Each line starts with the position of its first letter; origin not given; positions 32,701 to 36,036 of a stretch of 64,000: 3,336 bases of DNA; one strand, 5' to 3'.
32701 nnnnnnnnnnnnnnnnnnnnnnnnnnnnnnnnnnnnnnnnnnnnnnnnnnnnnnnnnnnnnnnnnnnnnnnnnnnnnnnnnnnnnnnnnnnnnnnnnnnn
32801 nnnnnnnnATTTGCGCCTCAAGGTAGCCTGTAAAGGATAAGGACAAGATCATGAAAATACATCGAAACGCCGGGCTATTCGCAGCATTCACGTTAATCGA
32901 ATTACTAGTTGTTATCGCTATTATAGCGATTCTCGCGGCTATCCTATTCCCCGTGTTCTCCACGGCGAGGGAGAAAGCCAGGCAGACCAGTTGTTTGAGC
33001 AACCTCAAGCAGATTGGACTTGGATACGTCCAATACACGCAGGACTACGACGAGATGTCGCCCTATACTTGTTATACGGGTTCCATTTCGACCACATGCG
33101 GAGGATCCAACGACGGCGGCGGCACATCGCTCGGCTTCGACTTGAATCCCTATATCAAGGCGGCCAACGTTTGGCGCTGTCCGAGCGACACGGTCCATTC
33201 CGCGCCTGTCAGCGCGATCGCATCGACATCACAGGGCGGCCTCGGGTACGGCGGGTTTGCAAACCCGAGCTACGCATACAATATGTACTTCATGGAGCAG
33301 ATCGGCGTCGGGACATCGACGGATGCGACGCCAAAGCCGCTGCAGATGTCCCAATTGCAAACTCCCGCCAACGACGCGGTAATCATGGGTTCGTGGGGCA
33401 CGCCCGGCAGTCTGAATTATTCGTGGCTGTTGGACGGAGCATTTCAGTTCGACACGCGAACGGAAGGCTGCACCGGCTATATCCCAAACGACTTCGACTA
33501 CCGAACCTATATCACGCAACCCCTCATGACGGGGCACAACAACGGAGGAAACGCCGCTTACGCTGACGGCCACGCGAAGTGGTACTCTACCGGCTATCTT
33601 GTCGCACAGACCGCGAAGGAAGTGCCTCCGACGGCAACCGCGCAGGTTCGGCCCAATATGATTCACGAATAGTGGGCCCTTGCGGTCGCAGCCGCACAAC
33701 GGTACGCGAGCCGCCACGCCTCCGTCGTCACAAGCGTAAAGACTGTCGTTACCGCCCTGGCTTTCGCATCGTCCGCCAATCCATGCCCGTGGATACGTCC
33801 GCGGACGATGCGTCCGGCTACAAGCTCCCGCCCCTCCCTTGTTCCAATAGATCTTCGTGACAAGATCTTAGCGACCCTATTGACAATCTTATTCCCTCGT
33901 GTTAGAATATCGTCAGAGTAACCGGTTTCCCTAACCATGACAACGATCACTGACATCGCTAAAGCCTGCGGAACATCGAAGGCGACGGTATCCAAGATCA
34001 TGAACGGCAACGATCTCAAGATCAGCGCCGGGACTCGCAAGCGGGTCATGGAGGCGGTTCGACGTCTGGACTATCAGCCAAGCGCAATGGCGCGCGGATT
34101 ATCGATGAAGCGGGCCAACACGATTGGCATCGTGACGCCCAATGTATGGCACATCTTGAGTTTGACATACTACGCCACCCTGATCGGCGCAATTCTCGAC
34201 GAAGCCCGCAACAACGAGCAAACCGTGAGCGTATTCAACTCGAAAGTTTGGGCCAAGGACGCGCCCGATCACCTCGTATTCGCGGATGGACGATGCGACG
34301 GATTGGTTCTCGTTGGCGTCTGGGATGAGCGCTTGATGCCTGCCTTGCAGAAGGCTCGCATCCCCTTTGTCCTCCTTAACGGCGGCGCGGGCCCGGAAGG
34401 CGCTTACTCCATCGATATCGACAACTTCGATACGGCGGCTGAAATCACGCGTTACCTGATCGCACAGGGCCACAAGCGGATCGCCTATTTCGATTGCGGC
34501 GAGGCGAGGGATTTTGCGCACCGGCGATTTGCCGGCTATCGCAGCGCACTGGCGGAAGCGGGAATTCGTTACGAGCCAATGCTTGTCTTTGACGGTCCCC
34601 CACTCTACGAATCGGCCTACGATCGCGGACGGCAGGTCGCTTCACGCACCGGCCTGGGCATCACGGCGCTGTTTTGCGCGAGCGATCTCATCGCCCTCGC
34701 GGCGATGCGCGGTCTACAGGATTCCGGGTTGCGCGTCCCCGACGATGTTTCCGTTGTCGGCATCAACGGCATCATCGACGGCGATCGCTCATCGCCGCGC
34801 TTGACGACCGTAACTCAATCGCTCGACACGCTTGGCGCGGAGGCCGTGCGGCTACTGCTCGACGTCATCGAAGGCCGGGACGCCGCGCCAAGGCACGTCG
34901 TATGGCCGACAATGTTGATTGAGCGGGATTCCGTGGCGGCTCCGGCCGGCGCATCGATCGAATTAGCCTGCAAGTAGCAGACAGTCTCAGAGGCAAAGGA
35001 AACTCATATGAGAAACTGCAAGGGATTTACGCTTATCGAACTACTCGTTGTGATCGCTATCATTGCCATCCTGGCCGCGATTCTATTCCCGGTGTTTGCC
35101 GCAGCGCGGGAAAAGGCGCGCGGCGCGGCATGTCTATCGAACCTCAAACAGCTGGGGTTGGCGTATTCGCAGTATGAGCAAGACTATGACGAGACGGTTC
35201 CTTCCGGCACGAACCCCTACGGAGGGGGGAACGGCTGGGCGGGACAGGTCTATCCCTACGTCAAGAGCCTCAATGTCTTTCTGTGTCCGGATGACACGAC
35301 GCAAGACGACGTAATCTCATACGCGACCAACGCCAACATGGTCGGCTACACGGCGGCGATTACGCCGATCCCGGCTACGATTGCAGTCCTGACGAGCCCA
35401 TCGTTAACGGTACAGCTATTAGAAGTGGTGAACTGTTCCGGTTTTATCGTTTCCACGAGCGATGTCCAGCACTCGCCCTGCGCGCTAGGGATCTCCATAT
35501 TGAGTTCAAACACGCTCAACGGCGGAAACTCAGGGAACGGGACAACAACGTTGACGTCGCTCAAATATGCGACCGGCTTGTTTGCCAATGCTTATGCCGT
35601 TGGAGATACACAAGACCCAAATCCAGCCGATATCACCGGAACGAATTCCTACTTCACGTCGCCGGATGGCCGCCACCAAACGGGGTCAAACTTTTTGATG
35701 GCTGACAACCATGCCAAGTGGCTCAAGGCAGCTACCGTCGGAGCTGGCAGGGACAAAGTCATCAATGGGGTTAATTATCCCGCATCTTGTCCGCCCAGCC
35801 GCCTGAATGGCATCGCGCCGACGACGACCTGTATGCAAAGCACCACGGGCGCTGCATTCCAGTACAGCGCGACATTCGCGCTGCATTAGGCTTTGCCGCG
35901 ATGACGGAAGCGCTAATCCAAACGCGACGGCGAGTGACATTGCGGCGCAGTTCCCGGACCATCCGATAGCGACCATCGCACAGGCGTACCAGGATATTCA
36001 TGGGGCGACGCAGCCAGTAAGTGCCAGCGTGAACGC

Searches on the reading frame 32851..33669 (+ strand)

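Call 24: search_protein_families(library=pfam, proteins=[window:32851-33669:+], max_evalue=0.001)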
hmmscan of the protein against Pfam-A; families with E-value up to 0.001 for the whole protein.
window:32851-33669:+ (273 aa): 2 families
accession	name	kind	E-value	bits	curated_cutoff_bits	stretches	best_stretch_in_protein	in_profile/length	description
PF07596.16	SBP_bac_10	-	6e-09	36.8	23.3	1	38-79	2-42/268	Protein of unknown function (DUF1559)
PF07963.17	N_methyl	-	2.7e-05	24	21.2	1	11-33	5-27/27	Prokaryotic N-terminal methylation motif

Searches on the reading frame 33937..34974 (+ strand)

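Call 24: search_protein_families(library=pfam, proteins=[window:33937-34974:+], max_evalue=0.001)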
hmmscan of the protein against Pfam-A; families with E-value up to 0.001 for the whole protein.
window:33937-34974:+ (346 aa): 5 families
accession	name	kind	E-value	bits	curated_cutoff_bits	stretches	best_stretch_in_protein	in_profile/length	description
PF13377.12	Peripla_BP_3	-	3.7e-34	118.6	26.5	1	172-333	2-167/167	Periplasmic binding protein-like domain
PF00532.27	Peripla_BP_1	-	1.7e-16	61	22.2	1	75-327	12-277/281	Periplasmic binding proteins and sugar binding domain of LacI family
PF00356.27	LacI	-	5e-14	52.3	27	1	3-49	1-46/46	Bacterial regulatory proteins, lacI family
PF13407.12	Peripla_BP_4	-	1.3e-10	41.7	35.1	1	117-314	53-257/258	Periplasmic binding protein domain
PF13560.12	HTH_31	-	0.00074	20.2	27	0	3-26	16-39/64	Helix-turn-helix domain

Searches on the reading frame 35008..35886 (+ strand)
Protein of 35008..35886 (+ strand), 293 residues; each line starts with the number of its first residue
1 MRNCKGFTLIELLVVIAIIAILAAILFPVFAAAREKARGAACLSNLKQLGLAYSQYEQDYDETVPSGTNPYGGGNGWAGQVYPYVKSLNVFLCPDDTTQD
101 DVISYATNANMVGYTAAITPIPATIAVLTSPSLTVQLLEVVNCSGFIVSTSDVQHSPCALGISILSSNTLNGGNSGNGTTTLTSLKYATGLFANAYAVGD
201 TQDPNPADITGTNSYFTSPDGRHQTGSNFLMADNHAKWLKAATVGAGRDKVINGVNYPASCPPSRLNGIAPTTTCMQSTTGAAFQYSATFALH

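Call 5: search_protein_families(library=pfam, proteins=[window:35008-35886:+], max_evalue=1)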
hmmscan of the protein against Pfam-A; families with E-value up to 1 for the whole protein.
window:35008-35886:+ (293 aa): 2 families
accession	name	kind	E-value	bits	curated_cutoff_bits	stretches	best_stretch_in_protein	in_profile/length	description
PF07596.16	SBP_bac_10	-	5e-13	50.1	23.3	1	32-182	2-139/268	Protein of unknown function (DUF1559)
PF07963.17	N_methyl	-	4.8e-11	42.2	21.2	1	1-27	1-27/27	Prokaryotic N-terminal methylation motif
